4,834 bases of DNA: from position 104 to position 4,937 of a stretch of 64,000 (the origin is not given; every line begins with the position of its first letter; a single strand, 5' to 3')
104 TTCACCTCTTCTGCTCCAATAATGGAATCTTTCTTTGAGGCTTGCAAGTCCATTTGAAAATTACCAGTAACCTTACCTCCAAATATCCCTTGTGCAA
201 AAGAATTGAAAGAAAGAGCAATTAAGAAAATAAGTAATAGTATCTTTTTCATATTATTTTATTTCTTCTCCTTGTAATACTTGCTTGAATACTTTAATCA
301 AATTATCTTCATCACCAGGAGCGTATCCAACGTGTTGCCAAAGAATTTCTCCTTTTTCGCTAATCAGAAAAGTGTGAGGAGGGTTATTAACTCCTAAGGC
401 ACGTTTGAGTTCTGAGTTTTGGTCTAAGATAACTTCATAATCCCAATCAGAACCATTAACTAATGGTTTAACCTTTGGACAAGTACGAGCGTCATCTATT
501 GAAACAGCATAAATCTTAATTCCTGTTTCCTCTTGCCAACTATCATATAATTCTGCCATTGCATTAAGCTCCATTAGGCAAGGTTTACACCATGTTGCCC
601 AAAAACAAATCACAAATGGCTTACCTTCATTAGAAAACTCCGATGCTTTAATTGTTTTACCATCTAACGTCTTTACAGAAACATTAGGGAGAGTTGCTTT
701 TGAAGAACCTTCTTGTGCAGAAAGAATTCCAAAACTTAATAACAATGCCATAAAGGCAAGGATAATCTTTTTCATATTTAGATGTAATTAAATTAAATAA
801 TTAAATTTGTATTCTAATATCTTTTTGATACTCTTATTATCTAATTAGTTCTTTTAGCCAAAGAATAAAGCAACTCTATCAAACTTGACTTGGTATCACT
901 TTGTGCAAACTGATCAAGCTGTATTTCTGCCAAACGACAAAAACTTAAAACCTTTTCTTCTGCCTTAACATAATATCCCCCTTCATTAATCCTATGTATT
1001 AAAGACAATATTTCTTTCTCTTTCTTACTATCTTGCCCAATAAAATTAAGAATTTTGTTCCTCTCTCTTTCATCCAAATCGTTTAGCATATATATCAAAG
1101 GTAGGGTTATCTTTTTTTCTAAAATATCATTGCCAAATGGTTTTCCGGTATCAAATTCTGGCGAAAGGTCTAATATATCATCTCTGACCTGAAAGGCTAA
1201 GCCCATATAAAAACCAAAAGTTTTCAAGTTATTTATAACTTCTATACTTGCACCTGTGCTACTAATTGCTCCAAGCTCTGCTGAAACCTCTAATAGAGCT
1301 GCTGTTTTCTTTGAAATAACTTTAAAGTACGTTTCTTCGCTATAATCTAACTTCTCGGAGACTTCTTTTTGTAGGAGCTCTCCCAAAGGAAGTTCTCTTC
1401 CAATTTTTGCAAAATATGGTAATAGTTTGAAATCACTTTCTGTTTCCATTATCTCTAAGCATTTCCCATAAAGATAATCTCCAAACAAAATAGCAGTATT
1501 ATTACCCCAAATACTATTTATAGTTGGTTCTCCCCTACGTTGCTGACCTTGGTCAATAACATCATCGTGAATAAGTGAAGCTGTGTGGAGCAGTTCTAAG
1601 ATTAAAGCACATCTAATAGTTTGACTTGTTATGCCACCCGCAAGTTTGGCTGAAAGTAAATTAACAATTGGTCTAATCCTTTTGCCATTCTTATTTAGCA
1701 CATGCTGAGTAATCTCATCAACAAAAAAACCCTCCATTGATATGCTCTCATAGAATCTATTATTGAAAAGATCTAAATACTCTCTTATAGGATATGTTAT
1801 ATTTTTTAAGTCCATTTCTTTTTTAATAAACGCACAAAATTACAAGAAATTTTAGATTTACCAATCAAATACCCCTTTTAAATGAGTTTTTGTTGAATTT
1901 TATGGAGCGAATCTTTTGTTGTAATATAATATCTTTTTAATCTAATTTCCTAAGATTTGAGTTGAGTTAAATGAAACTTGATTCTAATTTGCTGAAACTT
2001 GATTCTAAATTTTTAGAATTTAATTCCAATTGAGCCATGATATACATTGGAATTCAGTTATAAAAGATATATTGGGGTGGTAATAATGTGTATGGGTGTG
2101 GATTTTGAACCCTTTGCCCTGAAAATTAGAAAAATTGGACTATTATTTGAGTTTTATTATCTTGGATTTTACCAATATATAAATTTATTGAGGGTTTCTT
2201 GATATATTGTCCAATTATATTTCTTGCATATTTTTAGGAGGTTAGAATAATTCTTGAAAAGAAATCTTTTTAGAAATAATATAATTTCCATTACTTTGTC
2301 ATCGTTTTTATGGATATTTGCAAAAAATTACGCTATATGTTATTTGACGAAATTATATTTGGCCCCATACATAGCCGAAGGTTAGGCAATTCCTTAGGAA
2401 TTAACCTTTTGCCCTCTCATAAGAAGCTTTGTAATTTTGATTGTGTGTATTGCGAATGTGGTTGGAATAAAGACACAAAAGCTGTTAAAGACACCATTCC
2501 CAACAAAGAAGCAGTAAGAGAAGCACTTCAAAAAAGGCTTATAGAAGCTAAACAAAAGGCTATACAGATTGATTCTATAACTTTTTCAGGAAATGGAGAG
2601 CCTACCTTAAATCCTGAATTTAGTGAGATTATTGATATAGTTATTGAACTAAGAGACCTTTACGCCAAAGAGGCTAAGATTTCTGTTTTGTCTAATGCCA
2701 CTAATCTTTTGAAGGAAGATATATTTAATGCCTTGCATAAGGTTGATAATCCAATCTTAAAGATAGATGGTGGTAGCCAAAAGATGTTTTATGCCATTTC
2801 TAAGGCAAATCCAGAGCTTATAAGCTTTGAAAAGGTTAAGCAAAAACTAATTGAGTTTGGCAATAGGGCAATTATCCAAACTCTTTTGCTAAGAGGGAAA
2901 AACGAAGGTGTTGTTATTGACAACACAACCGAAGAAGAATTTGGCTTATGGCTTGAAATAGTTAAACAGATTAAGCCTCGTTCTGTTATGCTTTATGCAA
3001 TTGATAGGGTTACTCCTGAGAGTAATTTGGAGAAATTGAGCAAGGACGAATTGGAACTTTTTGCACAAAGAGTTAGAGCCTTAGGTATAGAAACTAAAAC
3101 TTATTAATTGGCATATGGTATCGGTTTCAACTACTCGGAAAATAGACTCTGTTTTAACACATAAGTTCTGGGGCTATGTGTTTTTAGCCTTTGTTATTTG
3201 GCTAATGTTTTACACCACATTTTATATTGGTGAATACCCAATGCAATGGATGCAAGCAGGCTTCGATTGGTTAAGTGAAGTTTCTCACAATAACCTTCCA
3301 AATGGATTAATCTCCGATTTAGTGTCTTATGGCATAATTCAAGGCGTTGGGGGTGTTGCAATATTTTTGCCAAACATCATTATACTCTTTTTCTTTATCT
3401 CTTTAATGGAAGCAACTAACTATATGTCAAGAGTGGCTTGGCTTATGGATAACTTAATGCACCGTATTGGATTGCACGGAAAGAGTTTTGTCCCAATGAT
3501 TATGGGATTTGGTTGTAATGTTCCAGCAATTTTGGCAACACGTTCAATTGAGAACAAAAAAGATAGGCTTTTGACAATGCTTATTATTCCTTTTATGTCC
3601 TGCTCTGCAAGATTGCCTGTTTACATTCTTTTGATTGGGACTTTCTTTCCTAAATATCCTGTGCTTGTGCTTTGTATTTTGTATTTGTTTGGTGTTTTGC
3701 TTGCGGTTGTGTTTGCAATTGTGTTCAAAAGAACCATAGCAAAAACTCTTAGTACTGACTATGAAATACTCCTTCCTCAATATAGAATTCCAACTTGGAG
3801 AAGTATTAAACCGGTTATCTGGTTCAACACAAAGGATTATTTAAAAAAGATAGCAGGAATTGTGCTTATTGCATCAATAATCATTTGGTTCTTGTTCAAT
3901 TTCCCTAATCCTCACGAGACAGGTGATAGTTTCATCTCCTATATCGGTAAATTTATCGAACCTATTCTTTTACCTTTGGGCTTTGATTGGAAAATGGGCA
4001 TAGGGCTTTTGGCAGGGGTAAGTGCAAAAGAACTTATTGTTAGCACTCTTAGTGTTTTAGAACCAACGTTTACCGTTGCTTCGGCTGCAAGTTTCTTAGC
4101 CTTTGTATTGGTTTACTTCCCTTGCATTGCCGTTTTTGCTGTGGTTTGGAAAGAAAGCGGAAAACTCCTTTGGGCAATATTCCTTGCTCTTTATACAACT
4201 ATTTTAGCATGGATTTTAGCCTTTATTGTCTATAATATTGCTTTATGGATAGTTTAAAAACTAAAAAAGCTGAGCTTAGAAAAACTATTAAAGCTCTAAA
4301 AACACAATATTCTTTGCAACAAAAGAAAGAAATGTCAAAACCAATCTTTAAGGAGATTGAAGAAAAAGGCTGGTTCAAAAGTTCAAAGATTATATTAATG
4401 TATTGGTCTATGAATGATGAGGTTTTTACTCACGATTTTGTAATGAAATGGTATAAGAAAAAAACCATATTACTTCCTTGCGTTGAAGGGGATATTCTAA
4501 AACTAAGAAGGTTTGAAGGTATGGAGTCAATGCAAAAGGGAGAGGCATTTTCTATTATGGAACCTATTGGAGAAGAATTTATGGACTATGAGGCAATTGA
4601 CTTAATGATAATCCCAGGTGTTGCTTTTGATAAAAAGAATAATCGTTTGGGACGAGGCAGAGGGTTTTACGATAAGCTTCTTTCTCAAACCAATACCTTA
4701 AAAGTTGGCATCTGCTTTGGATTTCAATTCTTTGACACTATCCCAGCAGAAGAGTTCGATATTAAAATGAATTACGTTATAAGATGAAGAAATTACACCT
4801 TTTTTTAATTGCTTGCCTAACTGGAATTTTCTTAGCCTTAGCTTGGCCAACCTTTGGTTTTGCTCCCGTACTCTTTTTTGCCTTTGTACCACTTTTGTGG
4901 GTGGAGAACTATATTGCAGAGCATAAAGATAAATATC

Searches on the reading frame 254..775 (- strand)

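Call 65: search_protein_families(library=pfam, proteins=[window:254-775:-], max_evalue=0.01)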
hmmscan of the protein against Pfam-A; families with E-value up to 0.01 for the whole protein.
window:254-775:- (173 aa): 7 families
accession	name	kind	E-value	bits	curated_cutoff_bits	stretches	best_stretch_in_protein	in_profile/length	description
PF00578.27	AhpC-TSA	-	1.3e-22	80.5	26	1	28-145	4-122/124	AhpC/TSA family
PF08534.16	Redoxin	-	2.3e-17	63.6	26.6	1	27-158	4-143/148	Redoxin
PF13905.12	Thioredoxin_8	-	1.7e-08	35.1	27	1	51-144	1-94/94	Thioredoxin-like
PF13098.12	Thioredoxin_2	-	4.6e-07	30.6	27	1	50-156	4-99/104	Thioredoxin-like domain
PF00085.26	Thioredoxin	-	2.6e-06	27.8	23.5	1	46-100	13-65/103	Thioredoxin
PF13911.12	AhpC-TSA_2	-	1.7e-05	25.6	27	1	81-130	9-55/114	AhpC/TSA antioxidant enzyme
PF02630.20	SCO1-SenC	-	0.0054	17.1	22.8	1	39-97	11-69/134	SCO1/SenC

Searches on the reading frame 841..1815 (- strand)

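Call 88: search_protein_families(library=pfam, proteins=[window:841-1815:-], max_evalue=0.00001)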
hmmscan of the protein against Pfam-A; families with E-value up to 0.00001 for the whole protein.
window:841-1815:- (324 aa): 1 family
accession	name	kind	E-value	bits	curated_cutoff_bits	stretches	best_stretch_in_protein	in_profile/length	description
PF00348.22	polyprenyl_synt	-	5.6e-65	219.5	27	1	33-273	5-248/251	Polyprenyl synthetase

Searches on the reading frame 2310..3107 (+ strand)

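Call 88: search_protein_families(library=pfam, proteins=[window:2310-3107:+], max_evalue=0.00001)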
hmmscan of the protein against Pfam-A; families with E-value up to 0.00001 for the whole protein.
window:2310-3107:+ (265 aa): 1 family
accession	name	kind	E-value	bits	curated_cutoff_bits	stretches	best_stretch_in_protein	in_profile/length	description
PF04055.27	Radical_SAM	-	5.3e-11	43.4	29.5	1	40-183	6-136/166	Radical SAM superfamily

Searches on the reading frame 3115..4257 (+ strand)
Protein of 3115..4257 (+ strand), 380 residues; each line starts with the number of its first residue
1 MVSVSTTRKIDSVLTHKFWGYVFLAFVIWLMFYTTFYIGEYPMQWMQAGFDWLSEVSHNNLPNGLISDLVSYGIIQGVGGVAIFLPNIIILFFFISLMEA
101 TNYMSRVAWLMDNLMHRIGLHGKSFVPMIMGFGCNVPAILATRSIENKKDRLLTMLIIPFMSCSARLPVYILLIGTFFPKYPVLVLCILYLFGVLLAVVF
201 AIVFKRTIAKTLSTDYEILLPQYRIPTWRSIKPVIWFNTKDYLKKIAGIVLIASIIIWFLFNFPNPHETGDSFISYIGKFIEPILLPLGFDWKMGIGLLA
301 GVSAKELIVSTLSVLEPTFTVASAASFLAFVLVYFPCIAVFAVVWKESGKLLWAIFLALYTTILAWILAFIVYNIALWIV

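Call 88: search_protein_families(library=pfam, proteins=[window:3115-4257:+], max_evalue=0.00001)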
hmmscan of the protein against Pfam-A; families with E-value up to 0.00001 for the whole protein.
window:3115-4257:+ (380 aa): 2 families
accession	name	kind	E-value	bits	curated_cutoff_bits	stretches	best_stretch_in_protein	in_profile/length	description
PF07670.19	Gate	-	8.6e-42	142.3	29.6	2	83-177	3-104/104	Nucleoside recognition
PF07664.17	FeoB_C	-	3.6e-08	33.4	26.6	1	187-231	2-47/54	Ferrous iron transport protein B C terminus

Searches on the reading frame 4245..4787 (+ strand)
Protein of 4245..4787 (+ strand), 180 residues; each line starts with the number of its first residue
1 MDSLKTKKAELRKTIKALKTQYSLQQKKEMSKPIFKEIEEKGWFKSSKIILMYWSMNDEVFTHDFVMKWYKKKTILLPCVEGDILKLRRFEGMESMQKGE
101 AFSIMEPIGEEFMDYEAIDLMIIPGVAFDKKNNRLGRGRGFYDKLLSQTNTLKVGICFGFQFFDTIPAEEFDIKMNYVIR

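Call 88: search_protein_families(library=pfam, proteins=[window:4245-4787:+], max_evalue=0.00001)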
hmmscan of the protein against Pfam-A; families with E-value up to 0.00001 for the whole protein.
window:4245-4787:+ (180 aa): 1 family
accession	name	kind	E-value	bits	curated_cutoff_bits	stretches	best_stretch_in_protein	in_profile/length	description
PF01812.26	5-FTHF_cyc-lig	-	2.1e-34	119.5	27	1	8-179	1-184/186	5-formyltetrahydrofolate cyclo-ligase family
